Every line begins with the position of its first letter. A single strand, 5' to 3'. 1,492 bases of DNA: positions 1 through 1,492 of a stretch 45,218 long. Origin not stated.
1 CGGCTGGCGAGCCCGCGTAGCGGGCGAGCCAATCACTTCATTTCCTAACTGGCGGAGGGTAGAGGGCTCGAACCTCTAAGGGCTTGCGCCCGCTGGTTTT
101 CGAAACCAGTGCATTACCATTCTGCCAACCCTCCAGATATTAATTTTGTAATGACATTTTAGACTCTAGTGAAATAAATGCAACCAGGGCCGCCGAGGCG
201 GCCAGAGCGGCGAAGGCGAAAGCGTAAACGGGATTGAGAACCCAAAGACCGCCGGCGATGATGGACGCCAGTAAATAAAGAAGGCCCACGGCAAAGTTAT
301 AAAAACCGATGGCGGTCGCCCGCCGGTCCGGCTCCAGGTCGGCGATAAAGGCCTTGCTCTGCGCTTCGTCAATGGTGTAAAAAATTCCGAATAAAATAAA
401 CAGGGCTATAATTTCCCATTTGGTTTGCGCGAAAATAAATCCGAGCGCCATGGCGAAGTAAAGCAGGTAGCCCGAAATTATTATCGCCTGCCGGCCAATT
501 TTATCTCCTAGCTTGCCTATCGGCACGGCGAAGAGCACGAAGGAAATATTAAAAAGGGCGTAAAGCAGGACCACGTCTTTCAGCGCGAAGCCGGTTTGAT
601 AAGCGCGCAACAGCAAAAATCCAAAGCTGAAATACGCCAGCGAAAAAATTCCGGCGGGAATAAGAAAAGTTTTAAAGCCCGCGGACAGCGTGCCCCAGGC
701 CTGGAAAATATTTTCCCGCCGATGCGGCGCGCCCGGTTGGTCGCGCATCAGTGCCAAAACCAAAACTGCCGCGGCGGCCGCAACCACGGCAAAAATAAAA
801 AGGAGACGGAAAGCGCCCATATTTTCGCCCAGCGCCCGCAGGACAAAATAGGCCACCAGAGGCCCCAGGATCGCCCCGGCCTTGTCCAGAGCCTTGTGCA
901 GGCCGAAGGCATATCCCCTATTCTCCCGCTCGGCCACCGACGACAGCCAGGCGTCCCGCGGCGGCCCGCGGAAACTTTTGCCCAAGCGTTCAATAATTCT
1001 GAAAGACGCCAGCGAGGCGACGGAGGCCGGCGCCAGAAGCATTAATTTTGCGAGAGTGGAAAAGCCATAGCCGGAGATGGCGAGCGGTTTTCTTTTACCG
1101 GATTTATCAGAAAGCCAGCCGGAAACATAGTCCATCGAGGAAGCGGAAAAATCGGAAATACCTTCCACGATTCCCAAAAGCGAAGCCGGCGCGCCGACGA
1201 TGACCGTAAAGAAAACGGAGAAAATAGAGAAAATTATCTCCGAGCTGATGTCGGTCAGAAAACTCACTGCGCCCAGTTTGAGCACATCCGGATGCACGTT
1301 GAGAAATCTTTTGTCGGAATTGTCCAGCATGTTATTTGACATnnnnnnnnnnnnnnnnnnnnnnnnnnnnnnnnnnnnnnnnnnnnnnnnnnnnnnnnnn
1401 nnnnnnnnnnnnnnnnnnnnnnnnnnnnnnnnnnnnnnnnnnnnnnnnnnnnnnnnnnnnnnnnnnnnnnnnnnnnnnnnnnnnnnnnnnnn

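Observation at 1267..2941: A 1.6-kb AT-richer cassette with an orphan 503-aa gene, inserted into the 5' end of the MFS gene and bounded by a 46-bp perfect direct repeat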

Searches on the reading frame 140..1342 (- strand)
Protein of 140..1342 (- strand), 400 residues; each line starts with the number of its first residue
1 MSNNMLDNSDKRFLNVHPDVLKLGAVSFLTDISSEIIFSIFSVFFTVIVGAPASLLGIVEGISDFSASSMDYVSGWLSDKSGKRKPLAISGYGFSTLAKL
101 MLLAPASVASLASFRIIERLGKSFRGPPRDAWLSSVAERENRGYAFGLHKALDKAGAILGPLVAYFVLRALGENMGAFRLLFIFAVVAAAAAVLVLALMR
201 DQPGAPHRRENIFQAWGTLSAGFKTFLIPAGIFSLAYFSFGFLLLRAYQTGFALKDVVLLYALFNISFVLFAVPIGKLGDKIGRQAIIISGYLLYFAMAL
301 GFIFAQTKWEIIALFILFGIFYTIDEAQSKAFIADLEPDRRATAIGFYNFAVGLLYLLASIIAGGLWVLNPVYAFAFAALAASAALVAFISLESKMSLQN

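Call 4: search_protein_families(library=pfam, proteins=[window:140-1342:-], max_evalue=1)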
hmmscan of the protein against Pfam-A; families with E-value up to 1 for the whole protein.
window:140-1342:- (400 aa): 4 families
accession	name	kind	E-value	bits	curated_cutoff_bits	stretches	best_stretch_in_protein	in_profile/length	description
PF07690.21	MFS_1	-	4.4e-33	115.1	33.4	2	25-245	3-221/347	Major Facilitator Superfamily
PF13347.12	MFS_2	-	1.8e-07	30.6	27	1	31-323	10-326/427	MFS/sugar transport protein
PF00083.30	Sugar_tr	-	4.7e-06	26.2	22.3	2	72-201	64-193/452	Sugar (and other) transporter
PF11700.14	ATG22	-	0.01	15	24.1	1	146-195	423-472/482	Vacuole effluxer Atg22 like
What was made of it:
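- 140..1330 (-): MFS transporter gene, the target. It is intact and is now read downstream of the 503-aa ORF. Pfam MFS_1 at 4e-33 (call 4).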

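Call 29: find_homologous_proteins(query=window:140-1342:-, max_evalue=1e-30)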
Query window:140-1342:- (400 aa): 2722 proteins with E <= 1e-30 among 8000 candidates; the best 120 are listed.
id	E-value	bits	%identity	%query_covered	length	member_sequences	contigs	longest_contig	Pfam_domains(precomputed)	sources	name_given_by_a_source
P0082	1.9e-245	832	100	99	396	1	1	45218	PF13347.13,PF00083.31,PF07690.22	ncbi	-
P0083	2.2e-220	749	90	99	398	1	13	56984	PF13347.13,PF00083.31,PF07690.22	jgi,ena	-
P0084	4.7e-207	706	82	98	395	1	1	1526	PF13347.13,PF00083.31,PF07690.22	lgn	-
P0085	4.8e-206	702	82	98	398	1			PF13347.13,PF00083.31,PF07690.22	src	-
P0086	1.5e-204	697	82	98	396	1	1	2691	PF13347.13,PF07690.22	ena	-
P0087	4.8e-204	696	82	98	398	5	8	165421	PF13347.13,PF07690.22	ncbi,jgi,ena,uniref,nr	ncbi:MAG: Major facilitator superfamily [Parcubacteria group bacterium GW2011_GWA1_47_10]|uniref:Maj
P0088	2.8e-201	687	81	98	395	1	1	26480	PF13347.13,PF07690.22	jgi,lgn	jgi:MFS family permease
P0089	6.7e-199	679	78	98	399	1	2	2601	PF07690.22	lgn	-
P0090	1.1e-198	678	83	95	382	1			PF13347.13,PF00083.31,PF07690.22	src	-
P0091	3.2e-197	673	78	98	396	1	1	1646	PF13347.13,PF00083.31,PF12832.14,PF07690.22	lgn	-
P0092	1.6e-196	671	80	98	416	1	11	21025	PF13347.13,PF00083.31,PF07690.22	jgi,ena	-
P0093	1.0e-195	668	79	98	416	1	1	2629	PF13347.13,PF00083.31,PF07690.22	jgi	-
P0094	2.1e-185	634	74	97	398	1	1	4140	PF13347.13,PF07690.22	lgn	-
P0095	1.4e-184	632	74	97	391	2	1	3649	PF00083.31,PF07690.22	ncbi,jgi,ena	-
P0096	2.4e-184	631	75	97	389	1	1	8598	PF13347.13,PF00083.31,PF07690.22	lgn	-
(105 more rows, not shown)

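Call 30: find_encoding_contigs(protein=P0083, flank=6000, max_places=4)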
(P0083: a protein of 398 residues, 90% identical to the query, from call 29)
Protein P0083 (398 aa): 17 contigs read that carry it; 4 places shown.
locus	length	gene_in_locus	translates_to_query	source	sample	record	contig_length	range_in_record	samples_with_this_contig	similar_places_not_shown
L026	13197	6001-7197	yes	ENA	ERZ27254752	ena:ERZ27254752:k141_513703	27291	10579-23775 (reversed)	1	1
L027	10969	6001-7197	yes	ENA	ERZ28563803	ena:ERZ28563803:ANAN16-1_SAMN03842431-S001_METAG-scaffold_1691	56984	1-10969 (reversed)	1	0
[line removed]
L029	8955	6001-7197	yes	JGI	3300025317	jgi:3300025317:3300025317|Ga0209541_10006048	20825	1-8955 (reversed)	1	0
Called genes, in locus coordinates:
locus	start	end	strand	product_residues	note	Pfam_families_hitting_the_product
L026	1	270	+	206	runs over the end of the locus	PF00156:Pribosyltran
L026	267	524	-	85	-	-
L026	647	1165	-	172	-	PF13238:AAA_18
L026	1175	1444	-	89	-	-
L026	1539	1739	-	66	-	-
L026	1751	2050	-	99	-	-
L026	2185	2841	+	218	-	PF01726:LexA_DNA_bind, PF00717:Peptidase_S24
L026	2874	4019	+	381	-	PF00145:DNA_methylase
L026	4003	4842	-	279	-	-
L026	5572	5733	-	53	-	-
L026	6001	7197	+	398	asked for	PF07690:MFS_1, PF13347:MFS_2, PF00083:Sugar_tr (faint), PF07690:MFS_1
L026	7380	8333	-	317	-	PF00070:Pyr_redox (faint), PF00890:FAD_binding_2 (faint), PF01134:GIDA (faint), PF01266:DAO (faint), PF03486:HI0933_like (faint), PF07992:Pyr_redox_2, PF12831:FAD_oxidored (weak), PF13738:Pyr_redox_3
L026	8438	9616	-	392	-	PF00091:Tubulin, PF12327:FtsZ_C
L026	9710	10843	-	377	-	PF02491:SHS2_FTSA, PF11104:PilM_2, PF14450:FtsA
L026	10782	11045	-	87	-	PF02130:YbeY (weak)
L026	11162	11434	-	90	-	-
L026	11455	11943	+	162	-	PF03449:GreA_GreB_N, PF01272:GreA_GreB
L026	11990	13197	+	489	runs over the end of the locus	PF01336:tRNA_anti-codon, PF00152:tRNA-synt_2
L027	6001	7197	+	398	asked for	PF07690:MFS_1, PF13347:MFS_2, PF00083:Sugar_tr (faint), PF07690:MFS_1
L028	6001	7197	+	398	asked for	PF07690:MFS_1, PF13347:MFS_2, PF00083:Sugar_tr (faint), PF07690:MFS_1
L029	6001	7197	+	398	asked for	PF07690:MFS_1, PF13347:MFS_2, PF00083:Sugar_tr (faint), PF07690:MFS_1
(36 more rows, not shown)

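Call 36: find_encoding_contigs(protein=P0087, flank=5000, max_places=3)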
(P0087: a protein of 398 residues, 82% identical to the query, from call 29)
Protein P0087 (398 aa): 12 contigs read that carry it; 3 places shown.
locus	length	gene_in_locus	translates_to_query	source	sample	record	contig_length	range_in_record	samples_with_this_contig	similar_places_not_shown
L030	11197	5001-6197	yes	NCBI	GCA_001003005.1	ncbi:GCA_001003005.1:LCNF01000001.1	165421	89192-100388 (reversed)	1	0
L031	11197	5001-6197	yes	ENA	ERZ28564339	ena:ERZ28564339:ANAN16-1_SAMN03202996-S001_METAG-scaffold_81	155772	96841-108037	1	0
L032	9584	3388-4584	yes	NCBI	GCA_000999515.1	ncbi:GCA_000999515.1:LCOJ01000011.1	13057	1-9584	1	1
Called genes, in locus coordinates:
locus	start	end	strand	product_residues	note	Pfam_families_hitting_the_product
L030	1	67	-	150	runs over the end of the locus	-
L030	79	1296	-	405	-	PF02812:ELFV_dehydrog_N, PF00208:ELFV_dehydrog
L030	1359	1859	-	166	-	PF12804:NTP_transf_3 (faint)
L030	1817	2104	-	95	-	PF01128:IspD, PF12804:NTP_transf_3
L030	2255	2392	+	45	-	-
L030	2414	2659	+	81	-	-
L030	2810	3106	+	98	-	-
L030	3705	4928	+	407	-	-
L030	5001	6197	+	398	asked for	PF07690:MFS_1, PF13347:MFS_2 (weak), PF07690:MFS_1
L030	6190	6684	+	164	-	-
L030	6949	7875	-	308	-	PF00890:FAD_binding_2 (faint), PF01134:GIDA (faint), PF01266:DAO (faint), PF01946:Thi4 (faint), PF03486:HI0933_like (faint), PF07992:Pyr_redox_2, PF13738:Pyr_redox_3, PF00070:Pyr_redox (weak)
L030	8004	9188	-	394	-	PF00091:Tubulin, PF12327:FtsZ_C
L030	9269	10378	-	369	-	PF02491:SHS2_FTSA, PF11104:PilM_2 (weak), PF14450:FtsA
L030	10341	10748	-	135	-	PF02130:YbeY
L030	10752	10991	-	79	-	-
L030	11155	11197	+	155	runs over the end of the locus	PF03449:GreA_GreB_N, PF01272:GreA_GreB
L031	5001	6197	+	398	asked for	PF07690:MFS_1, PF13347:MFS_2 (weak), PF07690:MFS_1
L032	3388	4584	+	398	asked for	PF07690:MFS_1, PF13347:MFS_2 (weak), PF07690:MFS_1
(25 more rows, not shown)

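Call 49: find_encoding_contigs(protein=P0088, flank=6000, max_places=2)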
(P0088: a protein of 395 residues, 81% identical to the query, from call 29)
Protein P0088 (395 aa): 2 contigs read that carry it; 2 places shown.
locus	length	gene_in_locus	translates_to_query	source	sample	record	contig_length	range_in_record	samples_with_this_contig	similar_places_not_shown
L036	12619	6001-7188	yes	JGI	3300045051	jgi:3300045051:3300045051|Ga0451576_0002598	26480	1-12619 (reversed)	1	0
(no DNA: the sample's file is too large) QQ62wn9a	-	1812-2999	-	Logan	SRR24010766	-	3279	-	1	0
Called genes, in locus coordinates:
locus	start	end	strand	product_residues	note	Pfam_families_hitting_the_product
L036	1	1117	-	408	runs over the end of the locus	PF02812:ELFV_dehydrog_N, PF00208:ELFV_dehydrog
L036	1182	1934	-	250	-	PF00483:NTP_transferase, PF01128:IspD, PF02348:CTP_transf_3 (faint), PF12804:NTP_transf_3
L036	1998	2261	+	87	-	-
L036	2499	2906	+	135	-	-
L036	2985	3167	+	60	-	-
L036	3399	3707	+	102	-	-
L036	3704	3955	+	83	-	-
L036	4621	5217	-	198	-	-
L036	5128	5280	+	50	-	-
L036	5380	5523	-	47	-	-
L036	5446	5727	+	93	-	-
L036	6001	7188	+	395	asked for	PF07690:MFS_1, PF13347:MFS_2, PF07690:MFS_1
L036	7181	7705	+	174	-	-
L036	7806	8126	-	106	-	-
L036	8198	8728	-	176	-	-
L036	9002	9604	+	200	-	-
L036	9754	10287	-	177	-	PF10881:DUF2726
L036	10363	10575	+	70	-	PF13560:HTH_31, PF12844:HTH_19 (weak), PF01381:HTH_3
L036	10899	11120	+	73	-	-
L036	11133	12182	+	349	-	PF05144:Phage_CRI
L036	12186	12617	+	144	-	?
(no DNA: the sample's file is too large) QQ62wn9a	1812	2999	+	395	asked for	PF07690:MFS_1, PF13347:MFS_2, PF07690:MFS_1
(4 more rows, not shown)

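Call 50: find_encoding_contigs(protein=P0086, flank=6000, max_places=2)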
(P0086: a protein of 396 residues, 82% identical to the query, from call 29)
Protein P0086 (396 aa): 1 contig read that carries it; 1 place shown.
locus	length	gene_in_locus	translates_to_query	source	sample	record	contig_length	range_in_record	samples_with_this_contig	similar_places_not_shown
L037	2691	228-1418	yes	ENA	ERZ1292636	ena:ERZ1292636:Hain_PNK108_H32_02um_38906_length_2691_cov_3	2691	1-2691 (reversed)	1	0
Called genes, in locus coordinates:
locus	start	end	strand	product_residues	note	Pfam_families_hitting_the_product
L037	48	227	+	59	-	-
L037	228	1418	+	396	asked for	PF07690:MFS_1, PF13347:MFS_2, PF07690:MFS_1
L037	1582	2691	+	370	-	?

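Call 51: find_encoding_contigs(protein=P0092, flank=6000, max_places=2)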
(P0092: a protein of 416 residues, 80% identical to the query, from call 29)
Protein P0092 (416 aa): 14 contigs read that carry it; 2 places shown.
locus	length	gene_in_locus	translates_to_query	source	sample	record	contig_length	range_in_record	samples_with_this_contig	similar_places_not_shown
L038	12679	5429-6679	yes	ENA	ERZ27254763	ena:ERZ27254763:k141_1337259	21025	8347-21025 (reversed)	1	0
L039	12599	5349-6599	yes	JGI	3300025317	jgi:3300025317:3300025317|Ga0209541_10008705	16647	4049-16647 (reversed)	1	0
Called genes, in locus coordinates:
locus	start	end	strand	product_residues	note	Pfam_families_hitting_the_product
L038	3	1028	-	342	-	?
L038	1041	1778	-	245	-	PF00483:NTP_transferase, PF01128:IspD, PF12804:NTP_transf_3, PF02348:CTP_transf_3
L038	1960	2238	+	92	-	-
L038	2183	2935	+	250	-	PF00156:Pribosyltran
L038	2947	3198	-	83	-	-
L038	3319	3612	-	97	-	-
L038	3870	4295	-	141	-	-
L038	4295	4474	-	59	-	-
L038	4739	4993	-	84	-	PF01541:GIY-YIG, PF10544:T5orf172 (weak)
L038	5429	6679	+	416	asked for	PF07690:MFS_1, PF13347:MFS_2 (weak), PF00083:Sugar_tr (faint), PF07690:MFS_1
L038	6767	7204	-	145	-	PF00072:Response_reg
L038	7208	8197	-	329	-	PF01946:Thi4 (faint), PF00890:FAD_binding_2 (faint), PF01134:GIDA (faint), PF01266:DAO (faint), PF07992:Pyr_redox_2, PF12831:FAD_oxidored (weak), PF13738:Pyr_redox_3, PF00070:Pyr_redox (weak), +1 more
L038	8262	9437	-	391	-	PF00091:Tubulin, PF12327:FtsZ_C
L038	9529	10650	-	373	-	PF02491:SHS2_FTSA, PF11104:PilM_2, PF14450:FtsA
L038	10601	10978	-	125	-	PF02130:YbeY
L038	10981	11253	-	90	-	-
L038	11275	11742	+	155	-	PF03449:GreA_GreB_N, PF01272:GreA_GreB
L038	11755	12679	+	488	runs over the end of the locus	PF01336:tRNA_anti-codon, PF00152:tRNA-synt_2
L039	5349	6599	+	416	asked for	PF07690:MFS_1, PF13347:MFS_2 (weak), PF00083:Sugar_tr (faint), PF07690:MFS_1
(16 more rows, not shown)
